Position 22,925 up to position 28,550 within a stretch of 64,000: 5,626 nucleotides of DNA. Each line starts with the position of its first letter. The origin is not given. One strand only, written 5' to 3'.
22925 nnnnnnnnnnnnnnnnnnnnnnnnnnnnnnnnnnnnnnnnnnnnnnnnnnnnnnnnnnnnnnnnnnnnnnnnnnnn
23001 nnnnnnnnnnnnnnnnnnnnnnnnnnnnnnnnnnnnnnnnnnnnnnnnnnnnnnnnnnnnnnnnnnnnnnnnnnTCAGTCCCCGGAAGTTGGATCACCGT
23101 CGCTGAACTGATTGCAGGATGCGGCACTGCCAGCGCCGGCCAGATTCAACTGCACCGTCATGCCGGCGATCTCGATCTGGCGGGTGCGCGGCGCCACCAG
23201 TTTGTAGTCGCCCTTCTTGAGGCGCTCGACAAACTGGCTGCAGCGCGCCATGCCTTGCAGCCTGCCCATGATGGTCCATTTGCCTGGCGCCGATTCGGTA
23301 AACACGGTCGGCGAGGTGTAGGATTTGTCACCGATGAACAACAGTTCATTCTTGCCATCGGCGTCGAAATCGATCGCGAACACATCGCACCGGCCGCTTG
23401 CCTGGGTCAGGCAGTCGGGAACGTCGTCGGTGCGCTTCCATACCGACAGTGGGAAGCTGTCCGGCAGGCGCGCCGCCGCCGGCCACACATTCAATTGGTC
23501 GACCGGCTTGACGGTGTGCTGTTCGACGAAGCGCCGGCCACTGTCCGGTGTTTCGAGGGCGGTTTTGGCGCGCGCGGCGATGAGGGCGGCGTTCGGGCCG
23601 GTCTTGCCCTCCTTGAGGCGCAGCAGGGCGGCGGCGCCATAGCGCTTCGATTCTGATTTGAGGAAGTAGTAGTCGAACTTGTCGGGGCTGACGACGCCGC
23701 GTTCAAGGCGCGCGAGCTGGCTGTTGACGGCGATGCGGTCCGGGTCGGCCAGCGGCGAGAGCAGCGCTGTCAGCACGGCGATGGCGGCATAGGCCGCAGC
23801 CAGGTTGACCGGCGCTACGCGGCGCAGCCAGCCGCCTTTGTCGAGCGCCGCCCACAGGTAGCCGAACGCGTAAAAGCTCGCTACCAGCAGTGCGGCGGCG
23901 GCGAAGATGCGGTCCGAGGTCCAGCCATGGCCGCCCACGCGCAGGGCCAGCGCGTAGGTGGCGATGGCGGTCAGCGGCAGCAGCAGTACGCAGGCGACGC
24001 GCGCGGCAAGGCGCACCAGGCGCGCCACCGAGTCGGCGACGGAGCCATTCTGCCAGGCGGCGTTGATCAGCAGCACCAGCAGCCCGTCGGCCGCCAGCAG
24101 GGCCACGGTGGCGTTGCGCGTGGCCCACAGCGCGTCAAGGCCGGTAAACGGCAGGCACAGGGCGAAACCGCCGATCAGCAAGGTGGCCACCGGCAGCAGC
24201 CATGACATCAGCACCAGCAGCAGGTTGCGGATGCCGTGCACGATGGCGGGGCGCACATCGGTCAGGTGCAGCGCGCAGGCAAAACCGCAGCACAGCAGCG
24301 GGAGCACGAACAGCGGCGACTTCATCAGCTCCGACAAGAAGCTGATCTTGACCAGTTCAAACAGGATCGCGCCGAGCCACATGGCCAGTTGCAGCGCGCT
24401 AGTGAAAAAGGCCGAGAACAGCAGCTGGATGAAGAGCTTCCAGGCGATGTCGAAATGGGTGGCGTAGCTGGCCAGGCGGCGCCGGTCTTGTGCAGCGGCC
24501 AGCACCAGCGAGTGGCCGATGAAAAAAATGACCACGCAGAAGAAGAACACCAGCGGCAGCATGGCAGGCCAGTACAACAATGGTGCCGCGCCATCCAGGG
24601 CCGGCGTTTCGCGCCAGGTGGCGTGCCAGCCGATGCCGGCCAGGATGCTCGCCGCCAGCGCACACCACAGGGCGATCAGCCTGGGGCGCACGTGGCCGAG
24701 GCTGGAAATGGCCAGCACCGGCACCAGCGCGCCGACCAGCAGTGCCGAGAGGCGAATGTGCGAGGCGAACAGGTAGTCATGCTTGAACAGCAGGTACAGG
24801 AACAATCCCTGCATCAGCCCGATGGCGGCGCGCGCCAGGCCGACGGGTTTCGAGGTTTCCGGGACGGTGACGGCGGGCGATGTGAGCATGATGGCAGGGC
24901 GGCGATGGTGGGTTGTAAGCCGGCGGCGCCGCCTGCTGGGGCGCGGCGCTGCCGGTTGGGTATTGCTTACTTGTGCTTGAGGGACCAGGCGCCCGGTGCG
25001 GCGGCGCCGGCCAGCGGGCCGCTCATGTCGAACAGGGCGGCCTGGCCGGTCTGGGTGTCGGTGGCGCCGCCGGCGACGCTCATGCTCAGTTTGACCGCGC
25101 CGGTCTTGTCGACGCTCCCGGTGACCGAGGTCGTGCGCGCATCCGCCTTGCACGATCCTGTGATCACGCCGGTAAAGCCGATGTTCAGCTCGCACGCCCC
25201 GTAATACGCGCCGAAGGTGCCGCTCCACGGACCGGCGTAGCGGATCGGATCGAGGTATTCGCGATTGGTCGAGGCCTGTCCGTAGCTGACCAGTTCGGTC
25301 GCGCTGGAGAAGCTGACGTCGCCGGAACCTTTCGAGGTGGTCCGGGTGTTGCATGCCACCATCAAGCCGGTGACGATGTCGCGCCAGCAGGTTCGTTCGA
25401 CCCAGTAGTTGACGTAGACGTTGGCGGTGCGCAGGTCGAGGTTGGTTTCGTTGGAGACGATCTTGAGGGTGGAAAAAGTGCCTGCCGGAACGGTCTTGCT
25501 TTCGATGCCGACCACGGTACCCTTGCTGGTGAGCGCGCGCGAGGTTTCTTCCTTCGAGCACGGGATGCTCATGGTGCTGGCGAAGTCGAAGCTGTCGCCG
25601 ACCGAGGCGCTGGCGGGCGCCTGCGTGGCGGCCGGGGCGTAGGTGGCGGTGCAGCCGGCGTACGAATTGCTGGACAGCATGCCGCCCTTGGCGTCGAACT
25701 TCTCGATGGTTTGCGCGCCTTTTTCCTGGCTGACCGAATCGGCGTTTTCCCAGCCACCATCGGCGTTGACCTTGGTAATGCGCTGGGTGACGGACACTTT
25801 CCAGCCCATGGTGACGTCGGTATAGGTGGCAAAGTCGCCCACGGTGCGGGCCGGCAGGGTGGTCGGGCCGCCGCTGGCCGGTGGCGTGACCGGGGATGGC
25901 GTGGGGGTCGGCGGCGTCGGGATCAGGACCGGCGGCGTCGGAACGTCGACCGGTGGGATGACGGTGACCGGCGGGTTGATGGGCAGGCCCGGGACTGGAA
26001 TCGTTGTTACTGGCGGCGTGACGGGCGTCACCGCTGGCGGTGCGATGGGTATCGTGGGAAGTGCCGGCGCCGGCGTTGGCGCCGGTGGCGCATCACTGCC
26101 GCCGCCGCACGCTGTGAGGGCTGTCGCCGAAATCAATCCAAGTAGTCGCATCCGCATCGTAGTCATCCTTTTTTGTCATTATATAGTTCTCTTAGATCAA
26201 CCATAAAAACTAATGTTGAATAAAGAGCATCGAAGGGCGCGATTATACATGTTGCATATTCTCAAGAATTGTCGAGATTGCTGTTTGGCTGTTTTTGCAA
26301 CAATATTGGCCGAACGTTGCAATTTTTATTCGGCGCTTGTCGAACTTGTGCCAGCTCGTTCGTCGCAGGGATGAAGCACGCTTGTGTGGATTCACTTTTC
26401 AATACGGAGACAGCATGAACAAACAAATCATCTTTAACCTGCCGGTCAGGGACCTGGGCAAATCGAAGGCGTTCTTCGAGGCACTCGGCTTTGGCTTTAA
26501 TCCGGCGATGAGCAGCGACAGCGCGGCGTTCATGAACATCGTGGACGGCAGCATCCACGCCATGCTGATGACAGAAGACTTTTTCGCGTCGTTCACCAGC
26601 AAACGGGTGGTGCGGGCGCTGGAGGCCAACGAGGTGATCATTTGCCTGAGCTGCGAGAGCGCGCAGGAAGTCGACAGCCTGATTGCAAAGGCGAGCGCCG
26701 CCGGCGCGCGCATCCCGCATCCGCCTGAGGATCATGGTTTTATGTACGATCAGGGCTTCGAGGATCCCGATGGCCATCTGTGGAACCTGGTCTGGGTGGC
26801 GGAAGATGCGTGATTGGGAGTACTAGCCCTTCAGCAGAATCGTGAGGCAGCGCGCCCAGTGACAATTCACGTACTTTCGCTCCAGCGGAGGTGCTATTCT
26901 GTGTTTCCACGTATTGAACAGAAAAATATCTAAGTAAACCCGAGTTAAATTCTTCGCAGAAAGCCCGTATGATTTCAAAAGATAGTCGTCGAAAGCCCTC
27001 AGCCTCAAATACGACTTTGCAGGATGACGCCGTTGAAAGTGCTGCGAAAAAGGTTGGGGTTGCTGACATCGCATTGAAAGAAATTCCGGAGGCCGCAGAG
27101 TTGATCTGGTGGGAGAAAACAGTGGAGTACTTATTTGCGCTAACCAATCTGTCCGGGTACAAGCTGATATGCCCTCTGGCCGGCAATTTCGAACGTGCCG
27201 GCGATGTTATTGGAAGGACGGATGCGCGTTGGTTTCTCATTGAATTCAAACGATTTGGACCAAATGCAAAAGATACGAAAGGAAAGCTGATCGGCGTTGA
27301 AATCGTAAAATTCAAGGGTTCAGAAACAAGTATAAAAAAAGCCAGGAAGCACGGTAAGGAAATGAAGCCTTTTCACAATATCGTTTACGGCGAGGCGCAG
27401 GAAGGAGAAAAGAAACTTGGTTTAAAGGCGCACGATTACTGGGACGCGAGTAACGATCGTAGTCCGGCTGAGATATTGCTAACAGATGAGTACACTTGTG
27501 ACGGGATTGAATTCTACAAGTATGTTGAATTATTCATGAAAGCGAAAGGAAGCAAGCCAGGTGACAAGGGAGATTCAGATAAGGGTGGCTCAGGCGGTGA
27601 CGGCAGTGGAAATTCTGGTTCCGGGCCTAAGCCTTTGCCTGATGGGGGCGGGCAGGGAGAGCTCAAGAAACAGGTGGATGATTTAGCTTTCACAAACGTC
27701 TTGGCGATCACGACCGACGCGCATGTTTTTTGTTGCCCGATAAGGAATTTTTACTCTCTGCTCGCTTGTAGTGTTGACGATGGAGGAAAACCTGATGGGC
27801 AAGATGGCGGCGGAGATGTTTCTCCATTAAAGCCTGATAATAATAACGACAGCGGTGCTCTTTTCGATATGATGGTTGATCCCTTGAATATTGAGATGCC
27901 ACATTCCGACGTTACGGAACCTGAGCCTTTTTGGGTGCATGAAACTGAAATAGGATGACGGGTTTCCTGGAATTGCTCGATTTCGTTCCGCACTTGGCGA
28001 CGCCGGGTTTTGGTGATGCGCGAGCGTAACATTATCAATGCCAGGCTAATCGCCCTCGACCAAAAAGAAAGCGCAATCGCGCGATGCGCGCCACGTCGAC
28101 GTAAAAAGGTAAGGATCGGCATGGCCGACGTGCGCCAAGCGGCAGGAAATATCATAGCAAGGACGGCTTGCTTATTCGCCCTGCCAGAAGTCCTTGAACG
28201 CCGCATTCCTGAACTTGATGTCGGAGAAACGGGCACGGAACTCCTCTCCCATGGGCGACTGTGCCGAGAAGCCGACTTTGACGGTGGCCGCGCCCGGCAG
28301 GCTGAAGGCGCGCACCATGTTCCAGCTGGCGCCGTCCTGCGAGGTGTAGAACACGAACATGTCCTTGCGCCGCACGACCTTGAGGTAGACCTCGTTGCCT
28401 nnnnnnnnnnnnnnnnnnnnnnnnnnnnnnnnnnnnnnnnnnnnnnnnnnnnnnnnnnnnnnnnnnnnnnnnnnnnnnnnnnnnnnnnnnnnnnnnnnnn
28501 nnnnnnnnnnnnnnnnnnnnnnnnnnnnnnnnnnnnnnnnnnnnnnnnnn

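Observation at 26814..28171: AT-rich islet carrying a 329-aa ORFan between core high-GC genes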

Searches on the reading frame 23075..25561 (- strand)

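Call 81: search_protein_families(library=pfam, proteins=[window:23075-25561:-], max_evalue=0.001)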
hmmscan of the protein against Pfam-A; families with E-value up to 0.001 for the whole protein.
window:23075-25561:- (828 aa): 1 family
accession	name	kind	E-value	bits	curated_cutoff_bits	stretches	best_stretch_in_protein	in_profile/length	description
PF13687.11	DUF4153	-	5.6e-11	42.7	27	1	286-648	16-372/373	Domain of unknown function (DUF4153)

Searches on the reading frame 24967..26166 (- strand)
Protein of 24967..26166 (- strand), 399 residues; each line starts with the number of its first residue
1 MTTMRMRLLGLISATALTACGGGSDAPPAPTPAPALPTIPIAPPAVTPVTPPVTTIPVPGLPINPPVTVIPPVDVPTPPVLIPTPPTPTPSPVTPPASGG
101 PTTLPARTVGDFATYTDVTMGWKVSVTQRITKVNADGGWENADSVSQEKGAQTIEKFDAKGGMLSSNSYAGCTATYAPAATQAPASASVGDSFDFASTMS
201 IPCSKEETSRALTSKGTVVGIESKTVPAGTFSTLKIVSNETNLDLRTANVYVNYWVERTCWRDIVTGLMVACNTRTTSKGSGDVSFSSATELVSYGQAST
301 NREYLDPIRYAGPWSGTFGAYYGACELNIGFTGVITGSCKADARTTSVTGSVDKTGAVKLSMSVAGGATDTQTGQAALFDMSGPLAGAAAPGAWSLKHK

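Call 4: search_protein_families(library=pfam, proteins=[window:24967-26166:-], max_evalue=1)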
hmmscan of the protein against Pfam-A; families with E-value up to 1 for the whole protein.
window:24967-26166:- (399 aa): 1 family
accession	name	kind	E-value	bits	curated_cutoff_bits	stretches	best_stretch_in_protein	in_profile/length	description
PF21347.3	DUF3108_like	-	0.062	13.6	27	1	188-240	106-158/199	DUF3108-like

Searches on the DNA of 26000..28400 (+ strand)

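Call 60: search_dna_similar(query=L003:8001-8606:+, collection=ecoli_genomes, mode=distant, max_evalue=0.001, max_rows=15)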
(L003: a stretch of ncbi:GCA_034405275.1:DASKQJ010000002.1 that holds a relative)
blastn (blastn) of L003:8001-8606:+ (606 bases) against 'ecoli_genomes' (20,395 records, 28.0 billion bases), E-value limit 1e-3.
No match.

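Call 87: search_rna_families(source=window, start=26000, end=28400, threshold=evalue, max_evalue=1)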
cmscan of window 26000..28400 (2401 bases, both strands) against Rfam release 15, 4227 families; matches with E-value up to 1: 1.
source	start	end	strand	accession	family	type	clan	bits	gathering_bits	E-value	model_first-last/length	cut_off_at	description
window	27172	27206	+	RF03067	terC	Cis-reg;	-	22.2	39.9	0.93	15-46/59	no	terC RNA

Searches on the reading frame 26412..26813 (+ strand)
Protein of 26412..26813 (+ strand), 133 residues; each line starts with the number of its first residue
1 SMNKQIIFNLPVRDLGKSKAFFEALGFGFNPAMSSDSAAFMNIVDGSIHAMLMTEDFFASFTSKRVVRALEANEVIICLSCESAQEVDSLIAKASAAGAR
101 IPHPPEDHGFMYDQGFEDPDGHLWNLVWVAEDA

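Call 4: search_protein_families(library=pfam, proteins=[window:26412-26813:+], max_evalue=1)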
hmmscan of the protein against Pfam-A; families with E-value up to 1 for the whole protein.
window:26412-26813:+ (133 aa): 4 families
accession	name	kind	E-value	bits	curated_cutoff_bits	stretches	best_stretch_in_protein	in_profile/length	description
PF00903.31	Glyoxalase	-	1.1e-09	39.2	20.6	1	9-125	6-120/121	Glyoxalase/Bleomycin resistance protein/Dioxygenase superfamily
PF22677.2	Ble-like_N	-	5.6e-08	32.8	24.5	1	8-39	5-36/41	Bleomycin resistance protein-like N-terminal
PF18029.7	Glyoxalase_6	-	0.13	13.4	23.6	1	74-126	59-105/106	Glyoxalase-like domain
PF06723.19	MreB_Mbl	-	0.26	10.5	27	1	42-100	62-122/327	MreB/Mbl protein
